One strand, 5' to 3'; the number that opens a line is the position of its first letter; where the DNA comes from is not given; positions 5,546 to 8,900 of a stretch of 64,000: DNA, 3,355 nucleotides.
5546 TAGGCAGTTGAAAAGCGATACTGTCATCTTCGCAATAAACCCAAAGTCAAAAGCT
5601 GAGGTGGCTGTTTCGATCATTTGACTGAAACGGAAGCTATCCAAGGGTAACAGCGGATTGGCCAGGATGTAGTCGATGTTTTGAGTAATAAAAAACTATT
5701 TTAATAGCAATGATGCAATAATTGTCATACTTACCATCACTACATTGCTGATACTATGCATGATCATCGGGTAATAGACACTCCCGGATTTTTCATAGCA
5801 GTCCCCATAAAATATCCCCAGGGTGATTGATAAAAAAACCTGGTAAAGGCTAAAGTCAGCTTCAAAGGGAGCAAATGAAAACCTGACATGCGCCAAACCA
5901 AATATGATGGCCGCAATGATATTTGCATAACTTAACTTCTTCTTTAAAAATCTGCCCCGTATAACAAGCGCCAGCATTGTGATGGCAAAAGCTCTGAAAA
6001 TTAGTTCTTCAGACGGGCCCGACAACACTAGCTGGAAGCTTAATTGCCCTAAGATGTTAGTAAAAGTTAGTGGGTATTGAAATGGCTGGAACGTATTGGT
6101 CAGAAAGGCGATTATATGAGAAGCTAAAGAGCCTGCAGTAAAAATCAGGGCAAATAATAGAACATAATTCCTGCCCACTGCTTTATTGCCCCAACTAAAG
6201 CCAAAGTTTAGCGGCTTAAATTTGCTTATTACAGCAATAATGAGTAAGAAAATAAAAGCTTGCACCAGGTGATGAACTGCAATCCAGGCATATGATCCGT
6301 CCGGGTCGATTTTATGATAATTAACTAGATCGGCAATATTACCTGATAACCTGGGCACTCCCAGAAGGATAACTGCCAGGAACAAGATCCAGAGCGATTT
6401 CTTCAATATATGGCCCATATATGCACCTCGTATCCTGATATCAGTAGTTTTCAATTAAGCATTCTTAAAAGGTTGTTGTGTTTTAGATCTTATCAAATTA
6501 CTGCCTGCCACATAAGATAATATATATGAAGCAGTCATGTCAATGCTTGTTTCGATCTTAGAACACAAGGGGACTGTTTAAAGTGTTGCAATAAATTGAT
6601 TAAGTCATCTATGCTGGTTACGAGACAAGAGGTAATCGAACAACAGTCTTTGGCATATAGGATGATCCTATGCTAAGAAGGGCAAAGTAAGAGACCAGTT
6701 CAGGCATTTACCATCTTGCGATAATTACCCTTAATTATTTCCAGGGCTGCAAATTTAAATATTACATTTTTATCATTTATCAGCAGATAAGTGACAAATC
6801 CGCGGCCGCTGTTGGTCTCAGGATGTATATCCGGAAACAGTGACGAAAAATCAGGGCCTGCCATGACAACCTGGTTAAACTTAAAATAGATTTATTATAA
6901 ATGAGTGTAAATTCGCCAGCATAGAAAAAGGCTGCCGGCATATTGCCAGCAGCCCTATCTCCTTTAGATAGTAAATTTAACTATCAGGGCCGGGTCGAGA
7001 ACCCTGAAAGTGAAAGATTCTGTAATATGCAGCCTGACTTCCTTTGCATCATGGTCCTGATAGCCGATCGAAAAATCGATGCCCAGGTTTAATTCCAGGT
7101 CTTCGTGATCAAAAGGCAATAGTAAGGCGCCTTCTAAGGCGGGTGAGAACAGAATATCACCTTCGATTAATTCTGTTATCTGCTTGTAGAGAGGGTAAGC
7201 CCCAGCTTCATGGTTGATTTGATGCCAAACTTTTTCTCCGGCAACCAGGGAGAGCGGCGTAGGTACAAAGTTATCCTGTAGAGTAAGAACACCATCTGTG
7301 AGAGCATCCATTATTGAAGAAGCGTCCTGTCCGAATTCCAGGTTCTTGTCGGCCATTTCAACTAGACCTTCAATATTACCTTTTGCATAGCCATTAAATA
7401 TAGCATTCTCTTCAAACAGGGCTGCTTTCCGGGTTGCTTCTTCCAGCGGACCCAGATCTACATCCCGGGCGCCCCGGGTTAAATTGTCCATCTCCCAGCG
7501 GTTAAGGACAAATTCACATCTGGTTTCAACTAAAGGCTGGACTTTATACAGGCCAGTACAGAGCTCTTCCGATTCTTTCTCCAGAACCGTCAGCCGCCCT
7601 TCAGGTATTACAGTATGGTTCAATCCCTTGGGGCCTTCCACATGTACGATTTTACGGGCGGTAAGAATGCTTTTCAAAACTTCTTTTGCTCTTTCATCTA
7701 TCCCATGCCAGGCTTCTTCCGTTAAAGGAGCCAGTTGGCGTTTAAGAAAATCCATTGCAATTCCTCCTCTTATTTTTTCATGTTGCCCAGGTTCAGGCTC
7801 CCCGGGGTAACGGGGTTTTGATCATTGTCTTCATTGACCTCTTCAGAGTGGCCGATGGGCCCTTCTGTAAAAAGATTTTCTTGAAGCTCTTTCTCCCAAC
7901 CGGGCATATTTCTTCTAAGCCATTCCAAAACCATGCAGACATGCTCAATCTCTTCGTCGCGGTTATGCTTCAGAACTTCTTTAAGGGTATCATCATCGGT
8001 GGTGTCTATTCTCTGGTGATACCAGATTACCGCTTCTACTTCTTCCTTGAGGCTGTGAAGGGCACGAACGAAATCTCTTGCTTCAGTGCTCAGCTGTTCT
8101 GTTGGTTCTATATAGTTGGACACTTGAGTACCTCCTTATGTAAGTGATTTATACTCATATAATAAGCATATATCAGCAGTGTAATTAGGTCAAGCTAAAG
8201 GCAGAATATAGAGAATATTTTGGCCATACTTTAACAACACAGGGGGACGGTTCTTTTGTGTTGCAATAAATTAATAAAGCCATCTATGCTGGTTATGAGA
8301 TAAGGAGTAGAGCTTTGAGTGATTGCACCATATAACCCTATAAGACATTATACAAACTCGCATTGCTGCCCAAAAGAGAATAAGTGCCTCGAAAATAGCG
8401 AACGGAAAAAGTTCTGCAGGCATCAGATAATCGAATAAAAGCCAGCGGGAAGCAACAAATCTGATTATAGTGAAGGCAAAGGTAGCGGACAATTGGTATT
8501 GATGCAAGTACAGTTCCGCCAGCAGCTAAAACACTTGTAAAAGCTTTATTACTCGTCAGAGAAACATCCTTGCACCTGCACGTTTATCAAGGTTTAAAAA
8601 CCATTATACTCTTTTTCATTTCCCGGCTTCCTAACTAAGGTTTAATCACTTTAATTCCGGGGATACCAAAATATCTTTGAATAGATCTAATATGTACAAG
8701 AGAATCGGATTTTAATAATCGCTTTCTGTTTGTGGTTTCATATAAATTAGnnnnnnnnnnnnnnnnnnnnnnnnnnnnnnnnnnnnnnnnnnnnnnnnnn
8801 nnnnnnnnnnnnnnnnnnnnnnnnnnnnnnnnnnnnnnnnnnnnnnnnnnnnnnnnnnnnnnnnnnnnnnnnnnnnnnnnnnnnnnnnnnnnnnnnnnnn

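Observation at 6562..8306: EncFtn-encapsulin two-gene operon bracketed by ~70-nt direct repeats that each contain a REP-like palindrome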

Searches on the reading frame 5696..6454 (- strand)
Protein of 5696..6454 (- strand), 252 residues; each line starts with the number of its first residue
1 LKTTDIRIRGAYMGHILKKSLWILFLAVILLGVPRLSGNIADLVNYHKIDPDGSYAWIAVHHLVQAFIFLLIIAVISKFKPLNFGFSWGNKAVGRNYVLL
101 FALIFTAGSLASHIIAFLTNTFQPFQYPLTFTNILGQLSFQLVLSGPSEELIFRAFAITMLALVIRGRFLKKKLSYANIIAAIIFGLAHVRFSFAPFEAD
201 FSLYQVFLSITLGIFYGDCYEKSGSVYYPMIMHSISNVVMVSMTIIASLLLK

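Call 10: search_protein_families(library=pfam, proteins=[window:5696-6454:-], max_evalue=0.01)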
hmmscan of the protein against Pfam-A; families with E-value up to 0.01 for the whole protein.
window:5696-6454:- (252 aa): 1 family
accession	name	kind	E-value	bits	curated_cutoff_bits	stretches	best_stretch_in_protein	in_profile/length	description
PF02517.21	Rce1-like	-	1.3e-14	54.6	22.4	1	135-239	5-93/93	Type II CAAX prenyl endopeptidase Rce1-like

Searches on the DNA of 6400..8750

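Call 73: search_rna_families(source=window, start=6400, end=8750, threshold=evalue, max_evalue=1)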
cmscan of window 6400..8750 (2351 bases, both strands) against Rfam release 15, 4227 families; matches with E-value up to 1: 0.
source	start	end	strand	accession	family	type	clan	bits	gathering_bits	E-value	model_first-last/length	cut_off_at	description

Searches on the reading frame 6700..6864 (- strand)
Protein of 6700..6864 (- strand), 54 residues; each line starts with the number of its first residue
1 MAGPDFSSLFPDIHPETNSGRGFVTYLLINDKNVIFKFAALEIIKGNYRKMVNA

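Call 10: search_protein_families(library=pfam, proteins=[window:6700-6864:-], max_evalue=0.01)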
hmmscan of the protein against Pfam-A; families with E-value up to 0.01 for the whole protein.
window:6700-6864:- (54 aa): 0 families

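Call 26: search_protein_families(library=ncbifam, proteins=[window:6700-6864:-], max_evalue=0.01)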
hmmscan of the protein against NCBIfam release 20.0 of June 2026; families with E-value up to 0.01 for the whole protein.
window:6700-6864:- (54 aa): 0 families

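Call 60: search_protein_families(library=phrogs, proteins=[window:6700-6864:-], max_evalue=1)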
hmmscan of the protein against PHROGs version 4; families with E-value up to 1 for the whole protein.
window:6700-6864:- (54 aa): 0 families

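Call 67: search_protein_representatives(protein=window:6700-6864:-)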
Query: 54 residues. Proteins with E-value up to 0.001 (for the whole library): 1; up to 1e-10: 1; up to 1e-30: 0. The best 1 are listed.
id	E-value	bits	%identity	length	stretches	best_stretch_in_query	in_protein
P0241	3.7e-29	114.1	100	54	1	1-54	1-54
